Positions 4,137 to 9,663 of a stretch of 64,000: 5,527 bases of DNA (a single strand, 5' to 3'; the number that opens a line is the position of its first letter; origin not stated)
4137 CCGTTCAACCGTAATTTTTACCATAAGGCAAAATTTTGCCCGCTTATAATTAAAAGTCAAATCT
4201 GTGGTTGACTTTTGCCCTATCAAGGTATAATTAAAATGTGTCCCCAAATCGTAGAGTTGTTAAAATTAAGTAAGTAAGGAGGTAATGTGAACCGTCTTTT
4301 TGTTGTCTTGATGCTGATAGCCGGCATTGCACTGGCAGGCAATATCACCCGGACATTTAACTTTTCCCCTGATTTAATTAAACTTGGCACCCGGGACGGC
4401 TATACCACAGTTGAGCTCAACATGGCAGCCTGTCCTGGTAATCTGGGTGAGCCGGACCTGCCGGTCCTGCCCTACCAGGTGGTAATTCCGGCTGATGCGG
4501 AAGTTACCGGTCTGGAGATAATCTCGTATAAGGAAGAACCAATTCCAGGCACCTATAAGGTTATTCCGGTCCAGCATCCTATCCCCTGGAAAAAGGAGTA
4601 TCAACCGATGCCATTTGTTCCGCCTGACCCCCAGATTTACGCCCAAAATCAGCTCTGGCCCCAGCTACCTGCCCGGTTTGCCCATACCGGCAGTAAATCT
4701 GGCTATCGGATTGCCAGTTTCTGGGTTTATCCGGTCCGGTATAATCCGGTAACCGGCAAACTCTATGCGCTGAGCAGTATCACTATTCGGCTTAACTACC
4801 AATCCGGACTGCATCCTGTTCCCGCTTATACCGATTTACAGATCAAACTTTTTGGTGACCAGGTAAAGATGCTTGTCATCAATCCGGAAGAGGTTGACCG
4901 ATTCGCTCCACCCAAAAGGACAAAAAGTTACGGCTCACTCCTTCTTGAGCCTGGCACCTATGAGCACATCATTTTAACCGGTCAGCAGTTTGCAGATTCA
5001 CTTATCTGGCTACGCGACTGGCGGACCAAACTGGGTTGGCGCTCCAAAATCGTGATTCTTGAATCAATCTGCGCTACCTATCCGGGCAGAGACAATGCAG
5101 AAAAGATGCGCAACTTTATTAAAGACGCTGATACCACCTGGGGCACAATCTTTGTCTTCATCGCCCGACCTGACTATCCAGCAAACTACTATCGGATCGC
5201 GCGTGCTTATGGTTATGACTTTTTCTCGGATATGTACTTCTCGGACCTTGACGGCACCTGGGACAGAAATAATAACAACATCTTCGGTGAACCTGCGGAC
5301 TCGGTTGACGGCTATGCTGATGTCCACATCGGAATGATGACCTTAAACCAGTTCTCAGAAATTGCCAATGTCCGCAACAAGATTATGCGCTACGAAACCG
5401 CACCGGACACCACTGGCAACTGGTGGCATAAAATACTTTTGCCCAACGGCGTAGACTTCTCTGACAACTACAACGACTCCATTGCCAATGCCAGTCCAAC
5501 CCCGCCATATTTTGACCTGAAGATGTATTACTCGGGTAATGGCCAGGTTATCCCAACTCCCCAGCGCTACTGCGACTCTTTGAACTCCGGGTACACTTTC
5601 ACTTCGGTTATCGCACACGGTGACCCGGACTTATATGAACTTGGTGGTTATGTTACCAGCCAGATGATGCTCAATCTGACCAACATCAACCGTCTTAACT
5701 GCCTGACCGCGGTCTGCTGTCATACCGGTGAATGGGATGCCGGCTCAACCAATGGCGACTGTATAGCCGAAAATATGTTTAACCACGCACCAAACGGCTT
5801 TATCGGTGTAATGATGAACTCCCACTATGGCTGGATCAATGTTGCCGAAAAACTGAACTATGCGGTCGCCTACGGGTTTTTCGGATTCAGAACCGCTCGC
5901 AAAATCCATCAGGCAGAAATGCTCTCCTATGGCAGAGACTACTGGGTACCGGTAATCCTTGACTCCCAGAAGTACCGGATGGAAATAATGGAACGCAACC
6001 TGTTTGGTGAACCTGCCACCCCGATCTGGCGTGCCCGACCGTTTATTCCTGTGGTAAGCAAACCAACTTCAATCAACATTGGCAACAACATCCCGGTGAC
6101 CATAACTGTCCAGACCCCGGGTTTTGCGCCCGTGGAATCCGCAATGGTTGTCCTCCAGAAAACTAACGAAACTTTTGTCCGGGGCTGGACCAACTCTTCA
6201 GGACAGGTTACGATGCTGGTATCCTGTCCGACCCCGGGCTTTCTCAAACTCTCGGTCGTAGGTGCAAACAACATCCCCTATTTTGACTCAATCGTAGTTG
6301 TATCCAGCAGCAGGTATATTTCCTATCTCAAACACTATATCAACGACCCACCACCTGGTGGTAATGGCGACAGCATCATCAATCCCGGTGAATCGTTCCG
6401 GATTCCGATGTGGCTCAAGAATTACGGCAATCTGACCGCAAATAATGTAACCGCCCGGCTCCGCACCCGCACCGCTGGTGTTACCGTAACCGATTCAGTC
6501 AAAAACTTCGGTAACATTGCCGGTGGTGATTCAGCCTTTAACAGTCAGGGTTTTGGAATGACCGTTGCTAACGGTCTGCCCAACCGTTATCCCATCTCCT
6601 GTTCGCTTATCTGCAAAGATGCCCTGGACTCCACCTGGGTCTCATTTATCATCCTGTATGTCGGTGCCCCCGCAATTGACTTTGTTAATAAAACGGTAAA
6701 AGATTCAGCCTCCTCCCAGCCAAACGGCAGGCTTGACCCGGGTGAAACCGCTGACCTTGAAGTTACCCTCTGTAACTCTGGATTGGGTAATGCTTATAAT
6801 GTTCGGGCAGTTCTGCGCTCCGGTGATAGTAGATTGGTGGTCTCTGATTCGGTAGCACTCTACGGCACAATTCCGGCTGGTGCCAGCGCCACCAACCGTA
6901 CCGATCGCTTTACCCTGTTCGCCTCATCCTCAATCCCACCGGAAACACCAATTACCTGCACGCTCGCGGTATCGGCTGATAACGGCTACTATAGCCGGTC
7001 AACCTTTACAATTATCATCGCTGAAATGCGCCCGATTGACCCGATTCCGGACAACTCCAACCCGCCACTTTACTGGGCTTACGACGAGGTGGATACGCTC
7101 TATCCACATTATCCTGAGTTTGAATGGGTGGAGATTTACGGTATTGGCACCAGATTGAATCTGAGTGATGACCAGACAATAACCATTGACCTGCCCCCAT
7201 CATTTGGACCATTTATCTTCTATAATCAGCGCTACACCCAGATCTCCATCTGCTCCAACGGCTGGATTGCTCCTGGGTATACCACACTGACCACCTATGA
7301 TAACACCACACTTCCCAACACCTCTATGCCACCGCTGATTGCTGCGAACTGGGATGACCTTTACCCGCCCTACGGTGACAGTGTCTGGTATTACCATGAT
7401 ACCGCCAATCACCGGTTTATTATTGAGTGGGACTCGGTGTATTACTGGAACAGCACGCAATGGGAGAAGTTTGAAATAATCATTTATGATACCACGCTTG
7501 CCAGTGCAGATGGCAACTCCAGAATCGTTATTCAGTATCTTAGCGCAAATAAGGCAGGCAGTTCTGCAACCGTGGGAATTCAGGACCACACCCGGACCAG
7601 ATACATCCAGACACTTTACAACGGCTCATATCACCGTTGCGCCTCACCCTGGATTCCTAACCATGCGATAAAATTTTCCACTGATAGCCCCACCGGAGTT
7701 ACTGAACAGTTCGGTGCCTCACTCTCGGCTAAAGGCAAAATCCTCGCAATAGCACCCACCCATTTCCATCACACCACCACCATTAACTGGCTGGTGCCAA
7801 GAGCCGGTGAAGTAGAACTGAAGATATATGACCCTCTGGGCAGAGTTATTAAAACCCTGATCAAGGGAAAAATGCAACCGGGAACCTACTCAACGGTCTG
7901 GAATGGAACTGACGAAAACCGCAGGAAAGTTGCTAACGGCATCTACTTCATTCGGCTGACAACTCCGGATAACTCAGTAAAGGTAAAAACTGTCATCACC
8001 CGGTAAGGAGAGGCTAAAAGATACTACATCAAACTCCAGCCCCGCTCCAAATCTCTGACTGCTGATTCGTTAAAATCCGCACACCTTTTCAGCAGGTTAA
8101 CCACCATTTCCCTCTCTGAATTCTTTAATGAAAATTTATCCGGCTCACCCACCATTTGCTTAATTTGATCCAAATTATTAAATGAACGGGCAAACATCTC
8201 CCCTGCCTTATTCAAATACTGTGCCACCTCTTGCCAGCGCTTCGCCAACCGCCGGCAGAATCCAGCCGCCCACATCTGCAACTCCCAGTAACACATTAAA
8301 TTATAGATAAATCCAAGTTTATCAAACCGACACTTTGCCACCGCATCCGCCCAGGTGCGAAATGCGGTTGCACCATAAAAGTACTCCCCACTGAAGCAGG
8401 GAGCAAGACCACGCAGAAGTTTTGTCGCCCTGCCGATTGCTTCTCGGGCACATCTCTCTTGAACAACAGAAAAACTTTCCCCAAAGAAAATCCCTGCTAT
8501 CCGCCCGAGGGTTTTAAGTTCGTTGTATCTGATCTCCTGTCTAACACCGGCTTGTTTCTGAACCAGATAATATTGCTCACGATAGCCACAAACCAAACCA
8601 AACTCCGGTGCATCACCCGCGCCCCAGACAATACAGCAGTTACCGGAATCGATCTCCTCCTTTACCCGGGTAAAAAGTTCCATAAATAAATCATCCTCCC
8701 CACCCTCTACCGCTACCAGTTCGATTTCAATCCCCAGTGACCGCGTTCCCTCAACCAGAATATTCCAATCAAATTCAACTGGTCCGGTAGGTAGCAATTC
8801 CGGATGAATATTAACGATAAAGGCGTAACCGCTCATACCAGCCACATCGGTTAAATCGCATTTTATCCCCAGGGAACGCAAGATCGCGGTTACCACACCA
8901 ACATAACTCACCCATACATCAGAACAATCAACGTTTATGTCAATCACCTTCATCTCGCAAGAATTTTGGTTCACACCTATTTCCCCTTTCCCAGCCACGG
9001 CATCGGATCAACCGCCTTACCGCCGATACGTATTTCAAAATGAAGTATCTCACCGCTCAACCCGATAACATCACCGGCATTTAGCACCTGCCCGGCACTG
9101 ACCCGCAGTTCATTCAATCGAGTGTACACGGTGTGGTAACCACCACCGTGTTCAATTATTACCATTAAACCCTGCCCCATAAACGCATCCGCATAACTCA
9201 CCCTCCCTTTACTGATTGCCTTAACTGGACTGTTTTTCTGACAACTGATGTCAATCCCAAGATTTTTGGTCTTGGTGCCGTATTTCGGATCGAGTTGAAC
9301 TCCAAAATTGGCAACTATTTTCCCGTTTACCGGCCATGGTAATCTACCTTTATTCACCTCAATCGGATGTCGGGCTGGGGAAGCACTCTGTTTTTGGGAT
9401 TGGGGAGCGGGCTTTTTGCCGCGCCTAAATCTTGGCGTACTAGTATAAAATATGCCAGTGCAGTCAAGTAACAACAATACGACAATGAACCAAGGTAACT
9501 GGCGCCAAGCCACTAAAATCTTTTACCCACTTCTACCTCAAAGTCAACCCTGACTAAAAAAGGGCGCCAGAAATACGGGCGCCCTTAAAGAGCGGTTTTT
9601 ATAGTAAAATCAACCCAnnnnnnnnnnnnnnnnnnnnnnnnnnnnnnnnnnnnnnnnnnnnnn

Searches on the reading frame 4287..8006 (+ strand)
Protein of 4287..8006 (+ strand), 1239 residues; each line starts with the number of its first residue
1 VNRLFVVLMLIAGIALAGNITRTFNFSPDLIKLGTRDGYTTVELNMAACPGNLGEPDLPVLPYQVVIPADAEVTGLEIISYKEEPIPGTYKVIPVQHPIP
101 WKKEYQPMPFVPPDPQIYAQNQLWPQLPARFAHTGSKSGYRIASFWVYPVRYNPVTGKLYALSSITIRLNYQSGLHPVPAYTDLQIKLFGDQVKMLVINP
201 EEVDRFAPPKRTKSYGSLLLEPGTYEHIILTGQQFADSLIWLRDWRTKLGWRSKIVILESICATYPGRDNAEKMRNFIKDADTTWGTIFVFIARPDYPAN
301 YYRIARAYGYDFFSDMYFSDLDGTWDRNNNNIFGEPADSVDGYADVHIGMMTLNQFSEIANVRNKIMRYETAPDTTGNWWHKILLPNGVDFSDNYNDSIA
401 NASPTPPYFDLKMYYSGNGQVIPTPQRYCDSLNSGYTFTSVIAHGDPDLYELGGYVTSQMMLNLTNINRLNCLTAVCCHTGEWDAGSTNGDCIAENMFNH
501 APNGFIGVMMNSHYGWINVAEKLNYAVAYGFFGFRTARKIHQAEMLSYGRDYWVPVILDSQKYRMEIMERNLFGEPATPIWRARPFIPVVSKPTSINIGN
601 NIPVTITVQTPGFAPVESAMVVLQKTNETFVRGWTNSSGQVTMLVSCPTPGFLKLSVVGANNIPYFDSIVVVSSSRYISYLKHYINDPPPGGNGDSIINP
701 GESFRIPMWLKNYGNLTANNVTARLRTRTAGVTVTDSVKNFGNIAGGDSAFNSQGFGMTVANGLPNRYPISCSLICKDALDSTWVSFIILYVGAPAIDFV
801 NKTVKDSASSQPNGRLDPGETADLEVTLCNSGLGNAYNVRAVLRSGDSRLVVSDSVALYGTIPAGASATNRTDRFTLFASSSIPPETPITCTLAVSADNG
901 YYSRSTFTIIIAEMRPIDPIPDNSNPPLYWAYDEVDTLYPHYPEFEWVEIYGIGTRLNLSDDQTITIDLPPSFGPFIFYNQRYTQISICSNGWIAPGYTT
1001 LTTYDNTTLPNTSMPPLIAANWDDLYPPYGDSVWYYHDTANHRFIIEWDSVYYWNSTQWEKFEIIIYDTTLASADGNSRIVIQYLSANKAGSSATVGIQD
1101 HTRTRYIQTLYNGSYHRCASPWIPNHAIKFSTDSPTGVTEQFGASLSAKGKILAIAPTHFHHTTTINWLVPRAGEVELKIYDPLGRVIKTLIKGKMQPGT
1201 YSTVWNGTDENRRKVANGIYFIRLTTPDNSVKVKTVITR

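Call 72: search_protein_families(library=pfam, proteins=[window:4287-8006:+], max_evalue=0.001)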
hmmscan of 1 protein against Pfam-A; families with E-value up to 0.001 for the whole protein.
window:4287-8006:+ (1239 aa): 3 families
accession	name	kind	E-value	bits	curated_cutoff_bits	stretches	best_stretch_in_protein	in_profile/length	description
PF01364.23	Peptidase_C25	-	2.6e-37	129.4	23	1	228-579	2-373/374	Peptidase family C25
PF13860.13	FlgD_ig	-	1.1e-08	35.4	27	1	1172-1226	21-75/79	FlgD Ig-like domain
PF08126.16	Propeptide_C25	-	6.4e-06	25.8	22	1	51-172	55-173/205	Propeptide_C25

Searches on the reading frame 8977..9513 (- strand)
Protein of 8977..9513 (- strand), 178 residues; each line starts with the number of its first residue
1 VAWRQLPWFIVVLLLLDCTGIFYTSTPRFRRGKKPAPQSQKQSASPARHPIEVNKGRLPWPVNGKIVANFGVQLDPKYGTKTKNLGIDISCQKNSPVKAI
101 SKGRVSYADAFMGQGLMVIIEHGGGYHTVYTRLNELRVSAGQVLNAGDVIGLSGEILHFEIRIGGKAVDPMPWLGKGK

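Call 3: search_protein_families(library=pfam, proteins=[window:8977-9513:-], max_evalue=0.01)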
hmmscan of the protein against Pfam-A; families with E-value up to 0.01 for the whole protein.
window:8977-9513:- (178 aa): 1 family
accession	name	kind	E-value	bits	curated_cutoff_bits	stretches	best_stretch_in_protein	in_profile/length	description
PF01551.29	Peptidase_M23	-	1.9e-22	79.7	28.7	1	83-170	2-96/96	Peptidase family M23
